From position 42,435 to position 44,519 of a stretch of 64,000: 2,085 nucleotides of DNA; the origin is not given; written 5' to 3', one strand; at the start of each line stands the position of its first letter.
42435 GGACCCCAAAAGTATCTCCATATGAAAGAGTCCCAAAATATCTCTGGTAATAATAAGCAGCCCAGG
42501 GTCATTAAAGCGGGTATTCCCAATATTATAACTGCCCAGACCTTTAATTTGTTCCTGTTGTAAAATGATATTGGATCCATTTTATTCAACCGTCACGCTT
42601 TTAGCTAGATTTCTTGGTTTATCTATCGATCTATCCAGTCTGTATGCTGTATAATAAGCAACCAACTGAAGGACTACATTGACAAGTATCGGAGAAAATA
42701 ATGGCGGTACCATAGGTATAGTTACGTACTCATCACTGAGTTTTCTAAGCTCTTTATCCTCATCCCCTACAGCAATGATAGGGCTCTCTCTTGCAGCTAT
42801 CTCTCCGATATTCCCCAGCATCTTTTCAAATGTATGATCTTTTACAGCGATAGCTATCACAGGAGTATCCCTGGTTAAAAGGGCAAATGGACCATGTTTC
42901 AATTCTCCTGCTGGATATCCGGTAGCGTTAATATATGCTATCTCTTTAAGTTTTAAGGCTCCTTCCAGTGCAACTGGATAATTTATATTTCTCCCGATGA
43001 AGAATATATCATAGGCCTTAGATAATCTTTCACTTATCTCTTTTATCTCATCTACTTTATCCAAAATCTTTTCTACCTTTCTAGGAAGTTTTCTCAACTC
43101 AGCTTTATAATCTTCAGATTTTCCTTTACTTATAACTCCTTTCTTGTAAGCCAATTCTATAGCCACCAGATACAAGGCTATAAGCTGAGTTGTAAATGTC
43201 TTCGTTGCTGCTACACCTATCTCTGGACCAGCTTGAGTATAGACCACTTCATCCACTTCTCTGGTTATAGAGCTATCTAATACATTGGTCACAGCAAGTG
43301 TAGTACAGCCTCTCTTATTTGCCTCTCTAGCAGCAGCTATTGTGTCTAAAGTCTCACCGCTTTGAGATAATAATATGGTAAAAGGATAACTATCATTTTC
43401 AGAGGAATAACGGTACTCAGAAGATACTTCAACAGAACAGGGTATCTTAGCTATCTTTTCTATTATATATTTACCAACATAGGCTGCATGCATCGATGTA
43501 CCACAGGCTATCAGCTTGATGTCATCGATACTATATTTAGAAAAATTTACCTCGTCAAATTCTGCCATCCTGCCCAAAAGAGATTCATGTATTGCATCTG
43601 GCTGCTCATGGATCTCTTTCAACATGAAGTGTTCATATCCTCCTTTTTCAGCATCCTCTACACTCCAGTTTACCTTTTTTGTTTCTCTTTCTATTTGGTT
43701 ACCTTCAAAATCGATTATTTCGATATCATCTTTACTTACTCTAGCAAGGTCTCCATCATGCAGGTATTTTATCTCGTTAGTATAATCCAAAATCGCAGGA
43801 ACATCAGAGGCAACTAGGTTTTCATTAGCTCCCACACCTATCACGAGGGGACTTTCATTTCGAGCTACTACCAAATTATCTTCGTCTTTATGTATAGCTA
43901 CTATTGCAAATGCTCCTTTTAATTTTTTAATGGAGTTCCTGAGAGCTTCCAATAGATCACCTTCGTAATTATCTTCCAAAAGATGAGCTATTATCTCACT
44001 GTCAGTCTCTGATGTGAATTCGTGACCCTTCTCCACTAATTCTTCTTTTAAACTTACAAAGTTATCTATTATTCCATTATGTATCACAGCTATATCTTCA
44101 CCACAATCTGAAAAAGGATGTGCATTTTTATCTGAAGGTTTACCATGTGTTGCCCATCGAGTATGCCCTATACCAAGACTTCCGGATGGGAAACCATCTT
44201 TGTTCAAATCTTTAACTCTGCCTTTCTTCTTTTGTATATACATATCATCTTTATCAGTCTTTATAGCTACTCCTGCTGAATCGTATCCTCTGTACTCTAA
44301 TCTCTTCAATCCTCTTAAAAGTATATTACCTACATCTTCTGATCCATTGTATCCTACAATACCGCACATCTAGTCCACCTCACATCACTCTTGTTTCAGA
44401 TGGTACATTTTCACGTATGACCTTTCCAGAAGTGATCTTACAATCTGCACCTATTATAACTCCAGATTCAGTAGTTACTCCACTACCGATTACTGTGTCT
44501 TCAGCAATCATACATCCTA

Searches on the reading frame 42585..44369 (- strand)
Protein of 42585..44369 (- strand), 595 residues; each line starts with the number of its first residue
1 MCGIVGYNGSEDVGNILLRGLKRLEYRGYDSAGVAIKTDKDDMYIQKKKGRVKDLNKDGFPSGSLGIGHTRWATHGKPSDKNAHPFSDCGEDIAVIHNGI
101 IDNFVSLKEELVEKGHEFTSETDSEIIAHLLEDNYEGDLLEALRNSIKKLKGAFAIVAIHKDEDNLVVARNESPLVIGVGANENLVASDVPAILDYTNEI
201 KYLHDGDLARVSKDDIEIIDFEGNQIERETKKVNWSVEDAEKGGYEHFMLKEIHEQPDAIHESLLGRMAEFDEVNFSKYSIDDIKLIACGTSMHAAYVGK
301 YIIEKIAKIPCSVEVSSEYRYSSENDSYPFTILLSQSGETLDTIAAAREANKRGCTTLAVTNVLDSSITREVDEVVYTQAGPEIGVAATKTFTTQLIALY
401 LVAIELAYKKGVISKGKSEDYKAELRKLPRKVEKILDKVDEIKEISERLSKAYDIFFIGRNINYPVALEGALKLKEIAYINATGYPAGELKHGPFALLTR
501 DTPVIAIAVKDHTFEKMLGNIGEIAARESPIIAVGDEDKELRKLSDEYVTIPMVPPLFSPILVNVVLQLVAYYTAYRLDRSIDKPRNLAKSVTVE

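Call 60: search_protein_families(library=pfam, proteins=[window:42585-44369:-], max_evalue=0.00001)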
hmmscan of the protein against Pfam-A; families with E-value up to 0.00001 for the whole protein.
window:42585-44369:- (595 aa): 3 families
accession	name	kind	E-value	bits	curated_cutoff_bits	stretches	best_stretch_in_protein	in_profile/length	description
PF01380.27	SIS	-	1.7e-48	164.2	25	2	283-404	7-130/131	SIS domain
PF13522.11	GATase_6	-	2.8e-22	79.6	27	1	63-188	10-129/130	Glutamine amidotransferase domain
PF13537.11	GATase_7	-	2.6e-19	69.9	25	1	77-194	7-122/123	Glutamine amidotransferase domain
